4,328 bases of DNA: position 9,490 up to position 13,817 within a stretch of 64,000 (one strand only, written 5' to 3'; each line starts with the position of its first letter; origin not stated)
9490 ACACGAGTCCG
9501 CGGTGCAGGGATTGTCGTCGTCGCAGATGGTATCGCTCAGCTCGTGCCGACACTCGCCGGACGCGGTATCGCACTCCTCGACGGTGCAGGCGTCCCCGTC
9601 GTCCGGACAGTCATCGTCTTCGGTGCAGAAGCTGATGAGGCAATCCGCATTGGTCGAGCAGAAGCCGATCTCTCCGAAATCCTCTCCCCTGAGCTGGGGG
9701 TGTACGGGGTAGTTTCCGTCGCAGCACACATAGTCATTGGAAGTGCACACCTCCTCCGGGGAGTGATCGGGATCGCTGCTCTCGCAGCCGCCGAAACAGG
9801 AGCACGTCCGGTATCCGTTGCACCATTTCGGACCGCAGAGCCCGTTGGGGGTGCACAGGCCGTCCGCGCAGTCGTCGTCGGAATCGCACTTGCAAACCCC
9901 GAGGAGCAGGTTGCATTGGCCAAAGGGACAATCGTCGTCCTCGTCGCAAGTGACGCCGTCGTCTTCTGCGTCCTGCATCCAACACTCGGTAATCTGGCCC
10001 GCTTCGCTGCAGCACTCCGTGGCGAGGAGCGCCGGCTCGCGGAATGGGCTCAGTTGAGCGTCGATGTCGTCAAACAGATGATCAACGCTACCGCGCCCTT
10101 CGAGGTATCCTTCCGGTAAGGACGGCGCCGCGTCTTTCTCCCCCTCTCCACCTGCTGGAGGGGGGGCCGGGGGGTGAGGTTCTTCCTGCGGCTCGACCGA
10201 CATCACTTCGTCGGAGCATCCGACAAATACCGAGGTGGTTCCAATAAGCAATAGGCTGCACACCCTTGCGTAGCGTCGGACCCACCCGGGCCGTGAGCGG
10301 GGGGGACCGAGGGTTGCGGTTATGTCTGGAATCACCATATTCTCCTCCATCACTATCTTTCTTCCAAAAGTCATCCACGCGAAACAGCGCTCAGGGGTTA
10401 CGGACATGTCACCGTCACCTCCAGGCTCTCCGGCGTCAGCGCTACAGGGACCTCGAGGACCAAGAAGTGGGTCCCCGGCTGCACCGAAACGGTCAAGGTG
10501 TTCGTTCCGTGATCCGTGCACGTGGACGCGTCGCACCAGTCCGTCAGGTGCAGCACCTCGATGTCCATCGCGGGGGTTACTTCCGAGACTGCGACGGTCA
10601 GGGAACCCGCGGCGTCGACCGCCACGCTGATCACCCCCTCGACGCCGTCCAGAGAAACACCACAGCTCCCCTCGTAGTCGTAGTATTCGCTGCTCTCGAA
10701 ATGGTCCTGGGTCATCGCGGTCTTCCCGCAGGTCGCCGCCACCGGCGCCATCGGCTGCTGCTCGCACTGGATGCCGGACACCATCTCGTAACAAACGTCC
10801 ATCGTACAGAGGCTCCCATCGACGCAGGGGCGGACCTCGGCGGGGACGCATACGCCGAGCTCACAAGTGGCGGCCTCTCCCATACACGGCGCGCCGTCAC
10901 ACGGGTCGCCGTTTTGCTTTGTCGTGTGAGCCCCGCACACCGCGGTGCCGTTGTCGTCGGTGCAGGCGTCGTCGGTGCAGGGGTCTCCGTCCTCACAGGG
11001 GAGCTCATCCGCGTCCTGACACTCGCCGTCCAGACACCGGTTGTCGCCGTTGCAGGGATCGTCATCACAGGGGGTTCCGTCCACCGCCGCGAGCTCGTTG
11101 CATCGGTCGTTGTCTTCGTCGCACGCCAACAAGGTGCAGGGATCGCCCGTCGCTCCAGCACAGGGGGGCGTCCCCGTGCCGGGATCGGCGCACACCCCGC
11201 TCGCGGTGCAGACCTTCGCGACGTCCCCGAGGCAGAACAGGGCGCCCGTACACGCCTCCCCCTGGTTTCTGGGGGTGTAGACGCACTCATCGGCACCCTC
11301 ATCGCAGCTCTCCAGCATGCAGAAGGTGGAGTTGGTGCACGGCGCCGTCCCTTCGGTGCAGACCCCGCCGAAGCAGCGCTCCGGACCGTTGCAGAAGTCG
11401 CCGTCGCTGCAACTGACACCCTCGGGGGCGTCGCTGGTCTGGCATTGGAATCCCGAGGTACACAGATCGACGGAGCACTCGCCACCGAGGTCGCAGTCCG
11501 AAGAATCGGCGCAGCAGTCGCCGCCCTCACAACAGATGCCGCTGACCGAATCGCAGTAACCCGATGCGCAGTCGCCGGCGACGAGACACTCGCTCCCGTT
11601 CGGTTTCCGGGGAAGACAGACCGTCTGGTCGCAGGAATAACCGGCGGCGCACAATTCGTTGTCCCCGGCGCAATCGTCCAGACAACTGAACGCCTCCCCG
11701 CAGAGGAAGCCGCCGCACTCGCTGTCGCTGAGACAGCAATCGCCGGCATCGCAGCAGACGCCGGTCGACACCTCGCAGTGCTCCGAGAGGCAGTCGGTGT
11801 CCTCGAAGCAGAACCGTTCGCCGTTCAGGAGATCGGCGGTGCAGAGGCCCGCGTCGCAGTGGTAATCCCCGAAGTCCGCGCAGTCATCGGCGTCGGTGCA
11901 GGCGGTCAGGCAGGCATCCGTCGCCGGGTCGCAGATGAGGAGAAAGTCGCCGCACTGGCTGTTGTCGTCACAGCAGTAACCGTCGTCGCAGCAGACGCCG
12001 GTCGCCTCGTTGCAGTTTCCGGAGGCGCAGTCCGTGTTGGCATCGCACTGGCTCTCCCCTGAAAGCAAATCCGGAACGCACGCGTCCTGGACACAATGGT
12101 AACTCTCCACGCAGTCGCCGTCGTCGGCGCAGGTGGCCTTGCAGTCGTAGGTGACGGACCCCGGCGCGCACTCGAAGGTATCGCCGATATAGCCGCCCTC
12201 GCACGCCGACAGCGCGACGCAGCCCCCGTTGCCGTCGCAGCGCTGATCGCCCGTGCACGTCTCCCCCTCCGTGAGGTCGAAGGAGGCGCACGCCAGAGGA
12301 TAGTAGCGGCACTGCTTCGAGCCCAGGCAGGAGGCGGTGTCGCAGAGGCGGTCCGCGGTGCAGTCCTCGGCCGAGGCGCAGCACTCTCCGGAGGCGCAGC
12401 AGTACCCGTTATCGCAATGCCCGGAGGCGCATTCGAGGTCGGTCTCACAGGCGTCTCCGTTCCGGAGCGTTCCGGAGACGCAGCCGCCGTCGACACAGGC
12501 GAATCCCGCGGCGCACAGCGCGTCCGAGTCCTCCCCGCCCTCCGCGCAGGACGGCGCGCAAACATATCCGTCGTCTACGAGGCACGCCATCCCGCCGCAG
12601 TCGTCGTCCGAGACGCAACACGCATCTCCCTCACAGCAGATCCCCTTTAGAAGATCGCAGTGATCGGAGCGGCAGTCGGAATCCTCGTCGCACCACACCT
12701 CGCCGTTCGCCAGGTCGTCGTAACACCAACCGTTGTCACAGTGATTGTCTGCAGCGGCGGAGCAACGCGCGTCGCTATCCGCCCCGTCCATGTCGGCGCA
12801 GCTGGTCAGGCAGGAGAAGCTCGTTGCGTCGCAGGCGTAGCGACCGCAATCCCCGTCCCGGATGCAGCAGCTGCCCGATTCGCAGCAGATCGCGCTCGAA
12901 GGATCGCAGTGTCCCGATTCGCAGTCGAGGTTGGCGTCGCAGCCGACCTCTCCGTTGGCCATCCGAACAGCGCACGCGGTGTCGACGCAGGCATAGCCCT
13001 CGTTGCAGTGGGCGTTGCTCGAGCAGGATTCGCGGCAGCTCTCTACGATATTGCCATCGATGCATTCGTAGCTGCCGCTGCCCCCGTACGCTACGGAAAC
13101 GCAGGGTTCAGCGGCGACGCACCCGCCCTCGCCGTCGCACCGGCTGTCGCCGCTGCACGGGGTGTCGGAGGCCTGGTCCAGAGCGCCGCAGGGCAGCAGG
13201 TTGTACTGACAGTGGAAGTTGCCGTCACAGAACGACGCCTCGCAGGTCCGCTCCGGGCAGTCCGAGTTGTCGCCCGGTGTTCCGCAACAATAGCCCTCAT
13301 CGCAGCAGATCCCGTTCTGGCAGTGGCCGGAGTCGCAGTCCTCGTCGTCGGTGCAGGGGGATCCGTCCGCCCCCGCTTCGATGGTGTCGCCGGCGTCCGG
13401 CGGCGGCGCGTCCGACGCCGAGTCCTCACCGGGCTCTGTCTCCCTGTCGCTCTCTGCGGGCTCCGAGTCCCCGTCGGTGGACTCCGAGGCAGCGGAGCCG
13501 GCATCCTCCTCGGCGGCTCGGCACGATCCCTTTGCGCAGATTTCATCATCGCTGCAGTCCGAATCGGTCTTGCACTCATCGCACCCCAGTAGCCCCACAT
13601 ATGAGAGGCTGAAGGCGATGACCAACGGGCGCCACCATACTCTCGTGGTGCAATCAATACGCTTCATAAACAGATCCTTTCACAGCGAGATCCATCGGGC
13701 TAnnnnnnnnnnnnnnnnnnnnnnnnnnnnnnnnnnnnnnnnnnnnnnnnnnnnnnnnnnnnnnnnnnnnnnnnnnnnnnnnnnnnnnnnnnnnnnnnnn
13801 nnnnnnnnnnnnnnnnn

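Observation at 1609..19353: Tandemly duplicated two-gene cassette encoding four giant cysteine-rich lipoproteins with no catalytic domain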

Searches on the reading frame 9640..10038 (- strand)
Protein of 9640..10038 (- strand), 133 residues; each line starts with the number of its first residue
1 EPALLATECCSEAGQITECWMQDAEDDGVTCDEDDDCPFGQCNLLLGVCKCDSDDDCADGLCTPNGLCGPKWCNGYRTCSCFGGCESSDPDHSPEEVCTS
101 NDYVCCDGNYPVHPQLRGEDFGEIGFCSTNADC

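Call 81: search_solved_structures(query=A6, max_evalue=10)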
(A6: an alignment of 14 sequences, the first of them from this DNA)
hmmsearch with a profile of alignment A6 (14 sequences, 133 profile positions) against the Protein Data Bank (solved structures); distinct sequences matched with E-value up to 10: 1.
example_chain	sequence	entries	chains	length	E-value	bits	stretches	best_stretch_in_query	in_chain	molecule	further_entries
2ksk_A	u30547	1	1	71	0.1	16.3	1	45-90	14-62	Sugarcane defensin 5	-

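Call 82: search_protein_families(library=pfam, alignment_id=A6, max_evalue=1)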
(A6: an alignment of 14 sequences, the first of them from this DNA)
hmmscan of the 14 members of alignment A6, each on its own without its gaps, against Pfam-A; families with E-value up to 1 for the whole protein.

A. member 1, seq(133 aa): 0 families

B. families by the number of members that match (of 14 scanned): 1 family
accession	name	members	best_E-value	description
PF13576.12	Pentapeptide_3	1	0.05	Pentapeptide repeats (9 copies)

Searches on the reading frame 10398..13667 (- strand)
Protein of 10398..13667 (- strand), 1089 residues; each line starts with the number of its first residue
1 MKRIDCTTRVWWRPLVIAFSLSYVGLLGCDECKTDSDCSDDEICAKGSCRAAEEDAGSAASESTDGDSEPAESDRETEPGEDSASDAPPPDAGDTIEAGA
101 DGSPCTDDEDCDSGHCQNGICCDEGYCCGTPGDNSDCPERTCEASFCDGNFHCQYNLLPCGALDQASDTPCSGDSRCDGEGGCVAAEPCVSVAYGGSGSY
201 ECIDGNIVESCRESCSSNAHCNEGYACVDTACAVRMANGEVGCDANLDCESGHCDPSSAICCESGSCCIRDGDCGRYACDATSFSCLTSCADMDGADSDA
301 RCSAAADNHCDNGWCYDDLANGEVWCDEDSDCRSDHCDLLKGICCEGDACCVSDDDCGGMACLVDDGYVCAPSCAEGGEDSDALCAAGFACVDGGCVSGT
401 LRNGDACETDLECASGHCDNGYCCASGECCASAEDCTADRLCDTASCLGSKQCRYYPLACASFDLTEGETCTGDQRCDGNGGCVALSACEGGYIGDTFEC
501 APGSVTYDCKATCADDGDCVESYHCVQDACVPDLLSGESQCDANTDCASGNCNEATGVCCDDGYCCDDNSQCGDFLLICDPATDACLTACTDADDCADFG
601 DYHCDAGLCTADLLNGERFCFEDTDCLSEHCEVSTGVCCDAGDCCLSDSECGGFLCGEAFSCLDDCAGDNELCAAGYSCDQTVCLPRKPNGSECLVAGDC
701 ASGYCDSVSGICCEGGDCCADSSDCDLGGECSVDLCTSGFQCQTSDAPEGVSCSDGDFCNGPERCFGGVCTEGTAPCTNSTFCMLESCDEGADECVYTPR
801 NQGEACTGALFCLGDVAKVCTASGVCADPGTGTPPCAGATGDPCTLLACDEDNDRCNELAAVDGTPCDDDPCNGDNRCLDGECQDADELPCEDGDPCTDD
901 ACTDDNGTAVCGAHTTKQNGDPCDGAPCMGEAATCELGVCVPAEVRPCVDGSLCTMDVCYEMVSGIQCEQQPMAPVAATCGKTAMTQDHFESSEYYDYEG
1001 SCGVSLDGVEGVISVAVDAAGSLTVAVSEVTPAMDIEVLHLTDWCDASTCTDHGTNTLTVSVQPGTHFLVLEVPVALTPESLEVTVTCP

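Call 7: search_protein_families(library=pfam, proteins=[window:10398-13667:-], max_evalue=0.01)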
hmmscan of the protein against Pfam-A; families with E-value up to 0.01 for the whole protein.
window:10398-13667:- (1089 aa): 1 family
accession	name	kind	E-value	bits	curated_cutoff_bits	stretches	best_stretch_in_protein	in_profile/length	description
PF23416.1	DUF7107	-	0.0025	18.6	24.6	1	31-53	1-23/48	Domain of unknown function (DUF7107)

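Call 8: search_protein_families(library=ncbifam, proteins=[window:10398-13667:-], max_evalue=0.01)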
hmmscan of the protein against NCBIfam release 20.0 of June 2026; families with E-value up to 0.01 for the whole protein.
window:10398-13667:- (1089 aa): 0 families

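Call 104: search_protein_families(library=padloc, proteins=[window:10398-13667:-], max_evalue=0.01)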
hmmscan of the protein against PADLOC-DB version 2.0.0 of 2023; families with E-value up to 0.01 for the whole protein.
window:10398-13667:- (1089 aa): 0 families

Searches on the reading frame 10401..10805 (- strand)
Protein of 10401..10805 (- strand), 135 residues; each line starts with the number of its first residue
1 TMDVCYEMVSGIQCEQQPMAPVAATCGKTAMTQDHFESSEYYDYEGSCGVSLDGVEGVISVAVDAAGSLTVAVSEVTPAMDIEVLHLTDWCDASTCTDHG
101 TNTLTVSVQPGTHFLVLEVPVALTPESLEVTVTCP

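Call 58: search_protein_families(library=pfam, proteins=[window:10401-10805:-], max_evalue=10)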
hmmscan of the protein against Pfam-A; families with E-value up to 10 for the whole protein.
window:10401-10805:- (135 aa): 1 family
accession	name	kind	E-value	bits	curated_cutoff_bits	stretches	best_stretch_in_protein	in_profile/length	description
PF13600.11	DUF4140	-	0.16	12.9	27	1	101-132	11-43/98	N-terminal domain of unknown function (DUF4140)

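Call 106: search_solved_structures(query=A8, max_evalue=10)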
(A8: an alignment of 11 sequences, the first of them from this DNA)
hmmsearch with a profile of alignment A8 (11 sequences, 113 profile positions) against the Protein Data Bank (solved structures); distinct sequences matched with E-value up to 10: 4.
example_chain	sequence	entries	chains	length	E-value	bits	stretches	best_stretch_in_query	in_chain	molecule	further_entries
7qt4_A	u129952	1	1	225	0.34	14.3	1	38-105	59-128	Antibody heavy chain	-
3clf_H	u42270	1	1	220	0.36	14.2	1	37-109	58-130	Fab heavy chain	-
3cle_H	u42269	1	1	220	0.36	14.2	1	37-109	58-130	Fab heavy chain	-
7uzq_J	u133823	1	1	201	1.2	12.6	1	63-97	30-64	Ankyrin-1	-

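Call 107: search_protein_families(library=pfam, alignment_id=A8, max_evalue=10)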
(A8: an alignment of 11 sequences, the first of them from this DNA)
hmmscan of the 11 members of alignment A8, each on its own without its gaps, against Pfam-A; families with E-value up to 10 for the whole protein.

A. member 1, seq(111 aa): 1 family
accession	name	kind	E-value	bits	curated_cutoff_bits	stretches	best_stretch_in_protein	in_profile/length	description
PF13600.11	DUF4140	-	0.097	13.6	27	1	77-108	11-43/98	N-terminal domain of unknown function (DUF4140)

B. families by the number of members that match (of 11 scanned): 5 families
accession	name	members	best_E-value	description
PF04151.21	PPC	1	0.033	Bacterial pre-peptidase C-terminal domain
PF00960.24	Neocarzinostat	1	0.055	Neocarzinostatin family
PF19407.5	DUF5979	1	0.073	Domain of unknown function (DUF5979)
PF18986.5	DUF5719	1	0.074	Family of unknown function (DUF5719)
PF13600.11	DUF4140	1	0.097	N-terminal domain of unknown function (DUF4140)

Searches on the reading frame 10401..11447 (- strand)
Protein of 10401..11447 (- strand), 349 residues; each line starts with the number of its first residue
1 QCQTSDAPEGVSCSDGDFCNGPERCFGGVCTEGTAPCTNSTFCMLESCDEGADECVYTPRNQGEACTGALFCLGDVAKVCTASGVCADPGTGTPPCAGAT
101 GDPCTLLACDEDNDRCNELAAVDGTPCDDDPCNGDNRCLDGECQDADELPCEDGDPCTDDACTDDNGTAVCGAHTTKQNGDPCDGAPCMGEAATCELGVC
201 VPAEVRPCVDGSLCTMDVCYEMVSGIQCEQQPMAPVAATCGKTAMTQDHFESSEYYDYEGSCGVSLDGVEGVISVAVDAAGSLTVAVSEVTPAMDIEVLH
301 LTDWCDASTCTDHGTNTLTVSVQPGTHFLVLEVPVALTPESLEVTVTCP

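Call 45: find_homologous_proteins(query=window:10401-11447:-)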
Query window:10401-11447:- (349 aa): 12 proteins with E <= 0.001 among 2522 candidates.
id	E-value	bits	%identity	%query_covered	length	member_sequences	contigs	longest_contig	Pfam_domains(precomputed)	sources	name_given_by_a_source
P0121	3.1e-18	84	38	66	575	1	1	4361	PF00526.24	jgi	-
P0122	3.5e-16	78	43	46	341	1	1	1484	-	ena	-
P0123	2.4e-14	72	33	62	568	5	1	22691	PF00526.24,PF23416.2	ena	-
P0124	9.3e-12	63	41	30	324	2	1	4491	-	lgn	-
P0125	1.8e-11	62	36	62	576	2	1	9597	PF00526.24,PF23416.2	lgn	-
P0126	4.9e-10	57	32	71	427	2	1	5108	-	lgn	-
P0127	3.3e-9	55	36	44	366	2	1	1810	PF00526.24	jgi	jgi:hypothetical protein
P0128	3.2e-8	51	32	64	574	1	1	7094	PF00526.24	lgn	-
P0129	6.6e-6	44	39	43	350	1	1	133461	-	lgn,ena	-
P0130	5.8e-5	41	25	60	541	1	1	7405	PF00526.24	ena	-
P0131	7.4e-5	40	34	56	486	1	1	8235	PF00526.24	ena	-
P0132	4.9e-4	38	29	72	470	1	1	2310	PF00526.24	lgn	-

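Call 48: find_encoding_contigs(protein=P0123, flank=10000, max_places=2)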
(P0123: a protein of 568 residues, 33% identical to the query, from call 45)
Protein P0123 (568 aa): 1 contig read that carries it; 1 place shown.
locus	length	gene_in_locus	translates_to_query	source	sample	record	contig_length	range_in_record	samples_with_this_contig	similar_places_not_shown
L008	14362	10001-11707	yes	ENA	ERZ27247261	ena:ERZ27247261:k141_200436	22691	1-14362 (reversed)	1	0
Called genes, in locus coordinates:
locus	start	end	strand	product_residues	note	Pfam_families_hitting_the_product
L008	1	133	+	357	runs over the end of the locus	PF04909:Amidohydro_2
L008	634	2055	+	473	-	PF00135:COesterase, PF20434:BD-FAE, PF07859:Abhydrolase_3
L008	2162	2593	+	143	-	PF00011:HSP20, PF17886:ArsA_HSP20 (weak)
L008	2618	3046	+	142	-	PF00011:HSP20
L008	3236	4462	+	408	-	PF00067:p450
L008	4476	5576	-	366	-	PF08240:ADH_N, PF16912:Glu_dehyd_C (weak), PF00107:ADH_zinc_N, PF13602:ADH_zinc_N_2 (weak)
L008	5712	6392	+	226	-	PF00440:TetR_N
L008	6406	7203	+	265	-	PF02592:Vut_1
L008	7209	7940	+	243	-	PF00106:adh_short, PF08659:KR, PF13561:adh_short_C2, PF23441:SDR (weak)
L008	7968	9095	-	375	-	PF13452:FAS1_DH_region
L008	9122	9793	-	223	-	PF00440:TetR_N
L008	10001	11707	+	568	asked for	PF23416:DUF7107 (faint), PF00526:Dicty_CTDC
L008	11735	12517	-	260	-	PF00378:ECH_1, PF16113:ECH_2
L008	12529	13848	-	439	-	PF02515:CoA_transf_3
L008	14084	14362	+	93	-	?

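Call 49: find_encoding_contigs(protein=P0129, flank=10000, max_places=2)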
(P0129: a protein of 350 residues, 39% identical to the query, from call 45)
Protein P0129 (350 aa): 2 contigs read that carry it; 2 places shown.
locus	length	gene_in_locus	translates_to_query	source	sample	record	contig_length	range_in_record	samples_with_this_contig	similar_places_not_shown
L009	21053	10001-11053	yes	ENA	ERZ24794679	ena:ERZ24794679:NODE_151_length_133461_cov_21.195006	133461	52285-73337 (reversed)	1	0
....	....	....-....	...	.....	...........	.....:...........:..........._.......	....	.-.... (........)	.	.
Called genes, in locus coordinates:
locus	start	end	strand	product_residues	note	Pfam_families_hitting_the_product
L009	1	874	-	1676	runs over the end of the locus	-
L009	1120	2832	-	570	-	PF04734:Ceramidase_alk (weak)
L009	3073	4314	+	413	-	-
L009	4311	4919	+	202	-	-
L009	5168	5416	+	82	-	-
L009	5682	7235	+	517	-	PF13541:ChlI, PF00493:MCM (faint), PF01078:Mg_chelatase, PF07728:AAA_5, PF13335:Mg_chelatase_C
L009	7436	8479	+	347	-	PF00154:RecA_N, PF27531:MT3502_N (weak), PF21096:RecA_C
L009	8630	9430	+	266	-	-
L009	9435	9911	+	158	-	PF01850:PIN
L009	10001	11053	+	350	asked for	-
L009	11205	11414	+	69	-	PF15919:HicB_lk_antitox (weak)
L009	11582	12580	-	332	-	-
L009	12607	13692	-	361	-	PF02317:Octopine_DH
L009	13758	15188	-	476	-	-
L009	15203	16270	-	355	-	-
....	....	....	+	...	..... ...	-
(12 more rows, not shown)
